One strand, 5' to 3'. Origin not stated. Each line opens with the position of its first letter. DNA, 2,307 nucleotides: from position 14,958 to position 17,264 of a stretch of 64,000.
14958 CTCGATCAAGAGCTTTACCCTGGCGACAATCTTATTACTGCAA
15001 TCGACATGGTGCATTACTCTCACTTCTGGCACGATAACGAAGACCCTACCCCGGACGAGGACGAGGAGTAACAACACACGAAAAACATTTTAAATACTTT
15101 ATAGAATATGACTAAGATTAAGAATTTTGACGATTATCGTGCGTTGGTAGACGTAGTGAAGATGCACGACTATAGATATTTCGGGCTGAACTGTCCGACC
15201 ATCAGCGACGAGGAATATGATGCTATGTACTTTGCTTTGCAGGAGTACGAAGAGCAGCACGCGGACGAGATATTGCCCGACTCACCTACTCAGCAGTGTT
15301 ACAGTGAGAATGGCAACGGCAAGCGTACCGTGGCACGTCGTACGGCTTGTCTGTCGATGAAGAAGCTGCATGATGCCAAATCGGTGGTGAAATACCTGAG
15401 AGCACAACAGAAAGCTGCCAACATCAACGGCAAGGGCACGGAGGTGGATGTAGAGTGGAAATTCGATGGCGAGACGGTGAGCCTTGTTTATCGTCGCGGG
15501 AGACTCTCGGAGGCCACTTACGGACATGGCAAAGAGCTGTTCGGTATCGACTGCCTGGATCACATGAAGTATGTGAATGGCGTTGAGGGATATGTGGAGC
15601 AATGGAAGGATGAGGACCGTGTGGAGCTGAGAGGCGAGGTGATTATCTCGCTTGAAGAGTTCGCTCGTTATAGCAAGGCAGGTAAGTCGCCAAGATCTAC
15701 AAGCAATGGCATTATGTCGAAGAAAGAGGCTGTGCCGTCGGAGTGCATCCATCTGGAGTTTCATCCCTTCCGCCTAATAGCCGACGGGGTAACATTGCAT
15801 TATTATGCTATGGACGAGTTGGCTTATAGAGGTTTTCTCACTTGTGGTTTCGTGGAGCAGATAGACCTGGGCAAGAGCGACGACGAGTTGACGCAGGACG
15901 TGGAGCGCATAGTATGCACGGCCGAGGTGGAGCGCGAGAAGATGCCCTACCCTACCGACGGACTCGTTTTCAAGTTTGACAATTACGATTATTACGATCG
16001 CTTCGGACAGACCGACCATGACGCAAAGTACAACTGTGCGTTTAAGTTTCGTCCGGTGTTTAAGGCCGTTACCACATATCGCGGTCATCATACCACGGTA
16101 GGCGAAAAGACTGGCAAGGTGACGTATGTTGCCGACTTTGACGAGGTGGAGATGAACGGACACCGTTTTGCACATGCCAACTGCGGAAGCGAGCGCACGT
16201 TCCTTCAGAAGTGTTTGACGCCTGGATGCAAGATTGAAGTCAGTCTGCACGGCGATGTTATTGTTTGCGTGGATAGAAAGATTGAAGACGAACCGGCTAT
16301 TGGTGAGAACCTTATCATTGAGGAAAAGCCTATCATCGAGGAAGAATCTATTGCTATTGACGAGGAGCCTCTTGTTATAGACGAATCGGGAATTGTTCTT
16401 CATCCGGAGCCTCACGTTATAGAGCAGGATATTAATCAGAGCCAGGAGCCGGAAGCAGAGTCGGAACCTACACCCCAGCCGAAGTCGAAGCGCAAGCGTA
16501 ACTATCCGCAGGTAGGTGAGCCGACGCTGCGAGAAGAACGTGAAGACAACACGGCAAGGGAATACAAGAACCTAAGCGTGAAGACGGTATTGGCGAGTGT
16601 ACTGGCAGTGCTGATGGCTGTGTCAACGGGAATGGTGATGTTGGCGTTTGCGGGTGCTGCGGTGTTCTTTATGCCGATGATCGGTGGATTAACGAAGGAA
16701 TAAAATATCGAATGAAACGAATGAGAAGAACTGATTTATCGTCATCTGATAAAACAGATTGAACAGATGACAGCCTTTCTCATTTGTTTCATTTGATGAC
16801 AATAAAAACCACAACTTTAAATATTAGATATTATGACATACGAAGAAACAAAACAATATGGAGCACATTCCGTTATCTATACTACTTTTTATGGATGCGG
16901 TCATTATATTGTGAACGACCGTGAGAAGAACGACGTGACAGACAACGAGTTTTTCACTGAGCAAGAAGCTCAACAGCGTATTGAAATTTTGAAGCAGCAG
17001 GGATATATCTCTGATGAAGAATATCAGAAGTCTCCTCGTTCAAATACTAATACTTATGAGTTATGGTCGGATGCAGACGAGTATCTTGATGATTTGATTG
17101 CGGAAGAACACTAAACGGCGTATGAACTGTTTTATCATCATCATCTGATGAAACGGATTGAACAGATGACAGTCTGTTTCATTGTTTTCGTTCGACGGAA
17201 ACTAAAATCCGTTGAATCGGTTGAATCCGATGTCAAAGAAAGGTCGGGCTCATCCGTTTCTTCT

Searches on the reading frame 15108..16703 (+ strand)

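Call 7: search_protein_families(library=pfam, proteins=[window:15108-16703:+], max_evalue=0.1)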
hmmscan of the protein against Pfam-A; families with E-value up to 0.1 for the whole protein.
window:15108-16703:+ (531 aa): 3 families
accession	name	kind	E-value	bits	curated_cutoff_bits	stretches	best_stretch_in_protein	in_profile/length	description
PF01653.23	DNA_ligase_aden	-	9.4e-25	88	27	1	74-316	6-252/253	NAD-dependent DNA ligase adenylation domain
PF03120.22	DNA_ligase_OB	-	6e-07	29.7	32.9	1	332-395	12-74/79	NAD-dependent DNA ligase OB-fold domain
PF22745.1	Nlig-Ia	-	0.0024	18.9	27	1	17-54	13-50/92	DNA ligase-like, N-terminal NAD+-binding domain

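Call 8: search_protein_families(library=phrogs, proteins=[window:15108-16703:+], max_evalue=0.01)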
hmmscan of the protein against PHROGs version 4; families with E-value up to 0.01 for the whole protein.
window:15108-16703:+ (531 aa): 2 families
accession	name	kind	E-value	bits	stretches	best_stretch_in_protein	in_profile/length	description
phrog_3869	-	DNA, RNA and nucleotide metabolism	6.6e-59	201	1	10-410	9-397/656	NAD-dependent DNA ligase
phrog_3359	-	DNA, RNA and nucleotide metabolism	2.3e-17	64.2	1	23-394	14-325/325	NAD-dependent DNA ligase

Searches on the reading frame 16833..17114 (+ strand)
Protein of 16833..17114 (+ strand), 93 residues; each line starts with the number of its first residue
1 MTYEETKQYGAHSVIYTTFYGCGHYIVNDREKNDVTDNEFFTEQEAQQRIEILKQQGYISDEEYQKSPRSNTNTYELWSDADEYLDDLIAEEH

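Call 7: search_protein_families(library=pfam, proteins=[window:16833-17114:+], max_evalue=0.1)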
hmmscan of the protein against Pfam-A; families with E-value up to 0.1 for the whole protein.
window:16833-17114:+ (93 aa): 2 families
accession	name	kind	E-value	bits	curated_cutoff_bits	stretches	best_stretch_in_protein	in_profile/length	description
PF00101.25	RuBisCO_small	-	0.037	14.5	27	1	41-79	10-48/97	Ribulose bisphosphate carboxylase, small chain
PF09851.14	SHOCT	-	0.067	13.4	27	0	53-66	9-22/28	Short C-terminal domain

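Call 8: search_protein_families(library=phrogs, proteins=[window:16833-17114:+], max_evalue=0.01)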
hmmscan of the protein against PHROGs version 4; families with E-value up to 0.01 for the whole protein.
window:16833-17114:+ (93 aa): 0 families
